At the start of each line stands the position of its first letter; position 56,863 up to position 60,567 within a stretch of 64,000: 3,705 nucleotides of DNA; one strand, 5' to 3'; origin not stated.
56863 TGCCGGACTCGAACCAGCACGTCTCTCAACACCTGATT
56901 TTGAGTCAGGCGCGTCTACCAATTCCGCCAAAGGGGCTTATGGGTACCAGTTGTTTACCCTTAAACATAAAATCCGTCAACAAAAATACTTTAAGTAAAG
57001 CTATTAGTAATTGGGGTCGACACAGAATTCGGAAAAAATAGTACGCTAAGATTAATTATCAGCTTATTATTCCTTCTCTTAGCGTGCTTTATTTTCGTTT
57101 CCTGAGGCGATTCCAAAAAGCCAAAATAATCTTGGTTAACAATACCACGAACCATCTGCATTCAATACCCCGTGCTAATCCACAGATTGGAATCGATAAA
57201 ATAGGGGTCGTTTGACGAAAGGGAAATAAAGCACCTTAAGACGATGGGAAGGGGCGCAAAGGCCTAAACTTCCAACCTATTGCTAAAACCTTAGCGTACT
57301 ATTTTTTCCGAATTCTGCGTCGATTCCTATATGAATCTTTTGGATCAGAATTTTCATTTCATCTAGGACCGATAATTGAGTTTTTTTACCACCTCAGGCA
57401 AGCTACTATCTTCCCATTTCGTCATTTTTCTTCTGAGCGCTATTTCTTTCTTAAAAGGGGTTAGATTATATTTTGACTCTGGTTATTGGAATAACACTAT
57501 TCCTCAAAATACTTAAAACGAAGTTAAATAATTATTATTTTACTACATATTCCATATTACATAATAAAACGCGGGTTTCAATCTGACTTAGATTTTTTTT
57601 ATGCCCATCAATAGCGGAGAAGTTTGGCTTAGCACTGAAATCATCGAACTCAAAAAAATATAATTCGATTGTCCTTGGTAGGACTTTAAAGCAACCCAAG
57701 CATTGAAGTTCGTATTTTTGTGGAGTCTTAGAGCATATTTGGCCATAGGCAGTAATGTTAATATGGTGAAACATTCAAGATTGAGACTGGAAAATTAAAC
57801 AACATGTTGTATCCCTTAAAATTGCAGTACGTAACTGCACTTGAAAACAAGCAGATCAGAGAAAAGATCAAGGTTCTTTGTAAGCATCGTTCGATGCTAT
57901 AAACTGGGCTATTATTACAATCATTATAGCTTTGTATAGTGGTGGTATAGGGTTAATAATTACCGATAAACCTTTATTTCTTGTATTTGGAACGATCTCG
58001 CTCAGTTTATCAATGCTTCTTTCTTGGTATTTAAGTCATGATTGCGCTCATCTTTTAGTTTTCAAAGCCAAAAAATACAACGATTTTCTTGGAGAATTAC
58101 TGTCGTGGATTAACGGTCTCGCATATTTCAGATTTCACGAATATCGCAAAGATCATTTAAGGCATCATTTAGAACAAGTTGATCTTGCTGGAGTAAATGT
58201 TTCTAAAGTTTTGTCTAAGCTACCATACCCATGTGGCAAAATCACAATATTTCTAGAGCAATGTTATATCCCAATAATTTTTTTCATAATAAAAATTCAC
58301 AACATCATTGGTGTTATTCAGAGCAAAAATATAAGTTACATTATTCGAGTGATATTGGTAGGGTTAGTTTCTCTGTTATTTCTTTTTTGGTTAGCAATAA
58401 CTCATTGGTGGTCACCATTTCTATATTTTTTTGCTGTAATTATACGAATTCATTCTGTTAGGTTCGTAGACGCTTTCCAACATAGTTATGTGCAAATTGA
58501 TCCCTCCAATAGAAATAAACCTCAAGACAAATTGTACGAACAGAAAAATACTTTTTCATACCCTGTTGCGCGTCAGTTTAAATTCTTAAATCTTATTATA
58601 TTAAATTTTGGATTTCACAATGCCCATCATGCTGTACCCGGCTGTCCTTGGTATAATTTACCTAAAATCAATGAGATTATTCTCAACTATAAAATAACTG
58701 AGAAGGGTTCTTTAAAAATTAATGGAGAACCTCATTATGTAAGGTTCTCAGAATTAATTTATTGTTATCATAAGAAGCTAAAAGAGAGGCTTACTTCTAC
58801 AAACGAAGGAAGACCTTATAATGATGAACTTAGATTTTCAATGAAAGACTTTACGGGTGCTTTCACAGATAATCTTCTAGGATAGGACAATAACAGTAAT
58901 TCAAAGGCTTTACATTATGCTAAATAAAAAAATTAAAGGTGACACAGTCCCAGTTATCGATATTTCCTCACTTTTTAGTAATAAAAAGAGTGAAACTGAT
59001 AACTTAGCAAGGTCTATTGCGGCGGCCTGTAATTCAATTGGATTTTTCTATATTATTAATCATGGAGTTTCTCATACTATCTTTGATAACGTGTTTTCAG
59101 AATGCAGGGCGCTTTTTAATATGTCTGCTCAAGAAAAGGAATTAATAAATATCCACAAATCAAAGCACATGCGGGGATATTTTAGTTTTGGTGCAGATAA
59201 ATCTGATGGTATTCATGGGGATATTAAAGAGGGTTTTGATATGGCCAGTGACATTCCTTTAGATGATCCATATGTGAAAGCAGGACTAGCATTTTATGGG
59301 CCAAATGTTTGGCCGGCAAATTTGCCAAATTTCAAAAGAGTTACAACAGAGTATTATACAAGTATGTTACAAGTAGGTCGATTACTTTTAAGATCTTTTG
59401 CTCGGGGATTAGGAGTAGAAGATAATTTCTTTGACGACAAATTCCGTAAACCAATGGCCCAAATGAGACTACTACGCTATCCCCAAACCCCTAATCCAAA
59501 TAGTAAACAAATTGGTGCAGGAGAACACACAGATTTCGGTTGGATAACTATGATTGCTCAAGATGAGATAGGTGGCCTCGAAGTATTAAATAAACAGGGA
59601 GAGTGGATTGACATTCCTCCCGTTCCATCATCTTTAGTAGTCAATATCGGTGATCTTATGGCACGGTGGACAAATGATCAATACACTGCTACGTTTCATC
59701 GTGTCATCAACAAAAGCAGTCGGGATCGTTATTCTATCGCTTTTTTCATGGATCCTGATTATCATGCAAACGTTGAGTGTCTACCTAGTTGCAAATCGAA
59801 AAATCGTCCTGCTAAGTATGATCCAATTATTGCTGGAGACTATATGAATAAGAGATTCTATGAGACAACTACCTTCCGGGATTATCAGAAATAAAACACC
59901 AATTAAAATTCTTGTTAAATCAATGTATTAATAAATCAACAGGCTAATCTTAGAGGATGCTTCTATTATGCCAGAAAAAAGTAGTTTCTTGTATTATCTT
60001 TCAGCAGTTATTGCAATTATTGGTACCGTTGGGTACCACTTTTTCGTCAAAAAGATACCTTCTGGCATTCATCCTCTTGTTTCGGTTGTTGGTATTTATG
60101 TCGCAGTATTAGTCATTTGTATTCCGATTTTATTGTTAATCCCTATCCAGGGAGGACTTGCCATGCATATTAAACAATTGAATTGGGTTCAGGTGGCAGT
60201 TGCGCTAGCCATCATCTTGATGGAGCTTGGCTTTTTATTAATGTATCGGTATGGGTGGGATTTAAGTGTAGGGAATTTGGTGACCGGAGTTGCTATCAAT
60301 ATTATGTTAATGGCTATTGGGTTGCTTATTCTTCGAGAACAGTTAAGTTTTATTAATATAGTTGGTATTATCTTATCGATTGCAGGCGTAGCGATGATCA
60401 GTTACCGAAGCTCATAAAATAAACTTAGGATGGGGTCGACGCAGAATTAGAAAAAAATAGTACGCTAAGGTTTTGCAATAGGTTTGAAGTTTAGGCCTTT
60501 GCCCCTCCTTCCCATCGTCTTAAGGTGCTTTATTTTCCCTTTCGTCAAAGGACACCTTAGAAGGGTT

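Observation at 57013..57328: Tn3-family-like 38-bp inverted repeats on transposase-less miniature elements (TIME-like), two divergent copies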

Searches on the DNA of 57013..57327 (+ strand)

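Call 12: search_dna_similar(query=window:57013-57327:+, collection=plasmids, mode=distant, max_evalue=1, max_rows=30)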
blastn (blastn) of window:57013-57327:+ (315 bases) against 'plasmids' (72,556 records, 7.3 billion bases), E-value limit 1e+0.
The search stops at 5000 records and this limit was reached: more records match than are counted here, and every count below describes the 5000 best-scoring records only.
Records with a match: at least 5000; places in all: 19835; records where one place covers at least 80% of the query: 0.
Best place of each record, by identity: 95-99% 3689; 90-95% 434; 80-90% 200; 60-80% 677.
By first word of the organism name: Escherichia 1871; Klebsiella 1868; Salmonella 622; Enterobacter 125; Citrobacter 112; Pseudomonas 80; Shigella 65; Aeromonas 59; Providencia 42; Raoultella 29; and 30 more.
By predicted mobility (MOB-suite, as given by PLSDB): conjugative 3358; mobilizable 824; non-mobilizable 818.
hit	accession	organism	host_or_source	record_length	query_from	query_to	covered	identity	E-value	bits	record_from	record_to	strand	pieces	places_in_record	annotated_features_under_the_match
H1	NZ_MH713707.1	Enterobacter cloacae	-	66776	1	261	36%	81.7%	1e-6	109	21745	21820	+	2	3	Tn3 family transposase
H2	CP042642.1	Escherichia coli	Sus scrofa domesticus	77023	11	261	31%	84.0%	4e-6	107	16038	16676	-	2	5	none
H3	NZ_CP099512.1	Lelliottia amnigena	pig,sewage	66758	11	261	32%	79.6%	6e-3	90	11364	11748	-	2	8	Tn3 family transposase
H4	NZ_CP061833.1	Klebsiella pneumoniae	Homo sapiens,blood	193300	11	261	32%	79.6%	6e-3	90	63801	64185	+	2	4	none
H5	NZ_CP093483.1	Klebsiella pneumoniae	Homo sapiens,Isolated from blood of a ...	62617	11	261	32%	79.6%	6e-3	90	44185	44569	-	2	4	Tn3 family transposase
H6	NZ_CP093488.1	Klebsiella pneumoniae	Homo sapiens,Isolated from bone tissue ...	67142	11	261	32%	79.6%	6e-3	90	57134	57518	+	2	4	hypothetical protein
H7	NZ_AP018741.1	Klebsiella pneumoniae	-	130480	1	230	28%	83.0%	8e-2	90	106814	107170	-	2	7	Tn3-like element TnShfr1 family transposase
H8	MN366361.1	bacterium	-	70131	66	311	25%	91.1%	3e-7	110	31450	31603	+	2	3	tnpA: tnpA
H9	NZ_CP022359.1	Shewanella bicestrii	Homo sapiens,Bile sample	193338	66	311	26%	82.1%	1e+0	83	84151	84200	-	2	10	merR: Hg(II)-responsive transcriptional regulator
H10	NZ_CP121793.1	Aeromonas caviae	Homo sapiens,plasma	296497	66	311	26%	82.1%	1e+0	83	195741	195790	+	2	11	merR: Hg(II)-responsive transcriptional regulator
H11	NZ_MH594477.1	Citrobacter freundii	-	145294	66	311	26%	82.9%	1e+0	84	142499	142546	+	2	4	isochorismatase family protein | merR: Hg(II)-responsive transcriptional regulator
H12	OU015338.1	Salmonella enterica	Homo sapiens,feces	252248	175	261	28%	76.1%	1e-6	62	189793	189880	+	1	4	none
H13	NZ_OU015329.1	Salmonella enterica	Homo sapiens,feces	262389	175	261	28%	76.1%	1e-6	62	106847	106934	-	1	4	none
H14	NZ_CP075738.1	Escherichia coli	Sus scrofa,feacal sample,Pig feces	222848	175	261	28%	76.1%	1e-6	62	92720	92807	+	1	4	none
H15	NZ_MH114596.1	Salmonella enterica subsp. enterica serovar Typhimurium ...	Homo sapiens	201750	175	261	28%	76.1%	1e-6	62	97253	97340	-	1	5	none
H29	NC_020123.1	Citrobacter freundii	-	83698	186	261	24%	80.5%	7e-9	69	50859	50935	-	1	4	none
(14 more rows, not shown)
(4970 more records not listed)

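Call 13: get_annotated_region(hit=H29, flank=4000)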
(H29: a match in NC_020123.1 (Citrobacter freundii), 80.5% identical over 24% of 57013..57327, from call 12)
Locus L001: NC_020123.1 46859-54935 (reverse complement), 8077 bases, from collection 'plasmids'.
description: Citrobacter freundii plasmid pT-OXA-181, complete sequence
organism: Citrobacter freundii (NCBI taxid 546)
taxonomy: Bacteria; Pseudomonadota; Gammaproteobacteria; Enterobacterales; Enterobacteriaceae; Citrobacter; Citrobacter freundii
host: -; source: -; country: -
typing (MOB-suite, as given by PLSDB): mobilizable; replicon IncT; relaxase MOBP
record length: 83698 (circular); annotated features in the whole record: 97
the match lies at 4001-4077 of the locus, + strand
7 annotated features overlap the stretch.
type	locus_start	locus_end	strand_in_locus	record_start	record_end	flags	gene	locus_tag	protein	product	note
CDS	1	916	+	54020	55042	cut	-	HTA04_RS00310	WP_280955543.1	RepB family plasmid replication initiator protein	GO:0006270 - DNA replication initiation [Evidence IEA]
CDS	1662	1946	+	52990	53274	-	-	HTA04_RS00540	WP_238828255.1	hypothetical protein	-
CDS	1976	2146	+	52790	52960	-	-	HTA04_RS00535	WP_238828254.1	hypothetical protein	-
CDS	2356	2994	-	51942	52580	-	-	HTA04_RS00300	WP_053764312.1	hypothetical protein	-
CDS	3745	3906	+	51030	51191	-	-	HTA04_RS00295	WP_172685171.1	hypothetical protein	-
CDS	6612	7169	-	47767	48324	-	-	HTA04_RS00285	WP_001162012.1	recombinase family protein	GO:0006310 - DNA recombination [Evidence IEA]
CDS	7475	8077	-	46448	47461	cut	intI1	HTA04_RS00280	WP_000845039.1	class 1 integron integrase IntI1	-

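Call 14: get_annotated_region(hit=H12, flank=4000)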
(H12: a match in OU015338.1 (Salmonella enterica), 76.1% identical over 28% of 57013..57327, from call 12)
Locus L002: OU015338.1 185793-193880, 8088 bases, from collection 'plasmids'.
description: Salmonella enterica subsp. enterica serovar Typhimurium strain AUSMDU00018340 genome assembly, plasmid: P01
organism: Salmonella enterica (NCBI taxid 90371)
taxonomy: Bacteria; Pseudomonadota; Gammaproteobacteria; Enterobacterales; Enterobacteriaceae; Salmonella; Salmonella enterica
host: -; source: Homo sapiens,feces; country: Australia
typing (MOB-suite, as given by PLSDB): conjugative; replicon IncHI2A,IncN,rep_cluster_1088; relaxase MOBH; mating-pair formation MPF_F
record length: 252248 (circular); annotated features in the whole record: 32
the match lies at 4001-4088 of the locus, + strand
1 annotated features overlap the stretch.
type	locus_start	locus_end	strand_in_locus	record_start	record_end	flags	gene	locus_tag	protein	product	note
predicted_resistance_gene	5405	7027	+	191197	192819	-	mcr-3.2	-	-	phosphoethanolamine--lipid A transferase MCR-3.2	predicted by amrfinderplus; class COLISTIN; identity 100.0%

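Call 15: get_annotated_region(hit=H1, flank=4000)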
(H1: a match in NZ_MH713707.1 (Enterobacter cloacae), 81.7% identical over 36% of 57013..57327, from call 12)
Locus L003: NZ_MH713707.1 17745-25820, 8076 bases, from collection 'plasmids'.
description: Enterobacter cloacae strain C18 plasmid pEclC18, complete sequence
organism: Enterobacter cloacae (NCBI taxid 550)
taxonomy: Bacteria; Pseudomonadota; Gammaproteobacteria; Enterobacterales; Enterobacteriaceae; Enterobacter; Enterobacter cloacae
host: -; source: -; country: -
typing (MOB-suite, as given by PLSDB): conjugative; replicon IncN; relaxase MOBF; mating-pair formation MPF_T
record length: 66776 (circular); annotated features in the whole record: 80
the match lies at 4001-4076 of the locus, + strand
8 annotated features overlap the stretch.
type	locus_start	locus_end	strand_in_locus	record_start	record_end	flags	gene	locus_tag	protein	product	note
CDS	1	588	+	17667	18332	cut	-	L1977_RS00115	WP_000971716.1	DUF6710 family protein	-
CDS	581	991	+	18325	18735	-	-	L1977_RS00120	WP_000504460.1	hypothetical protein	-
CDS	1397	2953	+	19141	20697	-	-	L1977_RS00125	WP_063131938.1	type I restriction-modification system subunit M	GO:0006306 - DNA methylation [Evidence IEA]; GO:0009307 - DNA restriction-modification system [Evidence IEA]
CDS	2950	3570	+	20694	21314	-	-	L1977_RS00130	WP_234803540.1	restriction endonuclease subunit S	-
CDS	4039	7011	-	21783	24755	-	-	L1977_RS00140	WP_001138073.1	Tn3 family transposase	-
CDS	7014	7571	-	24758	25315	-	-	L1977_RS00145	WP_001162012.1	recombinase family protein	GO:0006310 - DNA recombination [Evidence IEA]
CDS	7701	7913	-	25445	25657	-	-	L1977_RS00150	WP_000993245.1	DUF3330 domain-containing protein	-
predicted_resistance_gene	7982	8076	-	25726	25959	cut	merE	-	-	broad-spectrum mercury transporter MerE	predicted by amrfinderplus; class MERCURY; identity 96.15%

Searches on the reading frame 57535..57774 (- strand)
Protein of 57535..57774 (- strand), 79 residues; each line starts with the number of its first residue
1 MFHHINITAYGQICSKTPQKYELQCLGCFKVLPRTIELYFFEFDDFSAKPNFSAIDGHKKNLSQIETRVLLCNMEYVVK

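Call 79: search_protein_families(library=ncbifam, proteins=[window:57535-57774:-], max_evalue=0.01)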
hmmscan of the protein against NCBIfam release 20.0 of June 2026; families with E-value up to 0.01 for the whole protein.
window:57535-57774:- (79 aa): 0 families

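Call 80: search_protein_families(library=pfam, proteins=[window:57535-57774:-], max_evalue=0.1)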
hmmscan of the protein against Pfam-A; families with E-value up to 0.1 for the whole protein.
window:57535-57774:- (79 aa): 0 families
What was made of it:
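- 57535..57774 (-): Cargo: 79-codon ORF with no family match. No Pfam or NCBIfam hit (calls 79, 80).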

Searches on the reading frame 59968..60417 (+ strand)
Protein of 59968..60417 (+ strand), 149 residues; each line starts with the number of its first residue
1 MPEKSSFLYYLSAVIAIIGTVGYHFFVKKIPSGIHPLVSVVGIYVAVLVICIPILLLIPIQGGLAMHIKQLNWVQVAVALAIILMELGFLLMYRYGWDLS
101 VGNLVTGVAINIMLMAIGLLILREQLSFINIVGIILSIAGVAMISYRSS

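Call 11: search_protein_families(library=pfam, proteins=[window:59968-60417:+])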
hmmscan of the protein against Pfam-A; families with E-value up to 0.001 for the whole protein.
window:59968-60417:+ (149 aa): 1 family
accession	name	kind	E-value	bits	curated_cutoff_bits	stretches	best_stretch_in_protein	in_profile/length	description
PF00892.27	EamA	-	7.3e-06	26.8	28.2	1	9-145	3-134/135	EamA-like transporter family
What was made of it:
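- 59968..60417 (+): Cargo: small EamA-like transporter (149 aa). PF00892, below the Pfam cut-off (call 11).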

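Call 26: find_encoding_contigs(protein=window:59968-60417:+, flank=8000, max_places=8)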
Protein window:59968-60417:+ (149 aa): 15 contigs read that carry it; 8 places shown.
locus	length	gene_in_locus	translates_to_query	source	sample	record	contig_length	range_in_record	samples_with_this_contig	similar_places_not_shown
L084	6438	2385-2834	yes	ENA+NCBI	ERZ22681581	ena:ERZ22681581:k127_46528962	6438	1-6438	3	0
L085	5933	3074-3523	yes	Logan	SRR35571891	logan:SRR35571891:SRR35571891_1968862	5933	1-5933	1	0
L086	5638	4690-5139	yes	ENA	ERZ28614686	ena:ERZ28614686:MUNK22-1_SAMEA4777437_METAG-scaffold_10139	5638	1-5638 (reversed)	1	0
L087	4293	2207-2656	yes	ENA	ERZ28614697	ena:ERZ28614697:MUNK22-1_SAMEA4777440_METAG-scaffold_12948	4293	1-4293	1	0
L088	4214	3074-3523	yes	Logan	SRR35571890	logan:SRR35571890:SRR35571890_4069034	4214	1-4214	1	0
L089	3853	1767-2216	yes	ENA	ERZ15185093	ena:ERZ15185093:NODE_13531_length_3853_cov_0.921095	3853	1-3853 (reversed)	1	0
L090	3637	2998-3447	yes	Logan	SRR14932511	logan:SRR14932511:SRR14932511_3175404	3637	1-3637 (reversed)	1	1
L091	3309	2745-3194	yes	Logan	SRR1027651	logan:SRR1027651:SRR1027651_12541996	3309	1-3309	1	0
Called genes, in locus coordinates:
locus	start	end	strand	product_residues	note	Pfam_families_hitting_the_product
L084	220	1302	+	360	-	PF00487:FA_desaturase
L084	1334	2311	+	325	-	PF14226:DIOX_N, PF03171:2OG-FeII_Oxy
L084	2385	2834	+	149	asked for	PF00892:EamA (weak)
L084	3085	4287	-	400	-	PF14696:Glyoxalase_5, PF00903:Glyoxalase, PF13669:Glyoxalase_4 (weak)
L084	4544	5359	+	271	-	PF00691:OmpA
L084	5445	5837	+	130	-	PF04379:DUF525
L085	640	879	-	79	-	-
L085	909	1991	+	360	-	PF00487:FA_desaturase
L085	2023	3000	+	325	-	PF14226:DIOX_N, PF03171:2OG-FeII_Oxy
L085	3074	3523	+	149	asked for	PF00892:EamA (weak)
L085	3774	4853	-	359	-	PF14696:Glyoxalase_5, PF00903:Glyoxalase, PF13669:Glyoxalase_4 (weak)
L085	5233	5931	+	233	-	?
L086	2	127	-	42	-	?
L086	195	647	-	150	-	PF25191:DUF7832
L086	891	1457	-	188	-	PF03703:bPH_2 (weak)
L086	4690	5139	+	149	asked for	PF00892:EamA (weak)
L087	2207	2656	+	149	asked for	PF00892:EamA (weak)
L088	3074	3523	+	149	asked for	PF00892:EamA (weak)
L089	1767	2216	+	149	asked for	PF00892:EamA (weak)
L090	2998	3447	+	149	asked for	PF00892:EamA (weak)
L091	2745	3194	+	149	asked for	PF00892:EamA (weak)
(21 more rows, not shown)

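Call 79: search_protein_families(library=ncbifam, proteins=[window:59968-60417:+], max_evalue=0.01)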
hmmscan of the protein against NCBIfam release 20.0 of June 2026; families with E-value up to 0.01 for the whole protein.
window:59968-60417:+ (149 aa): 0 families
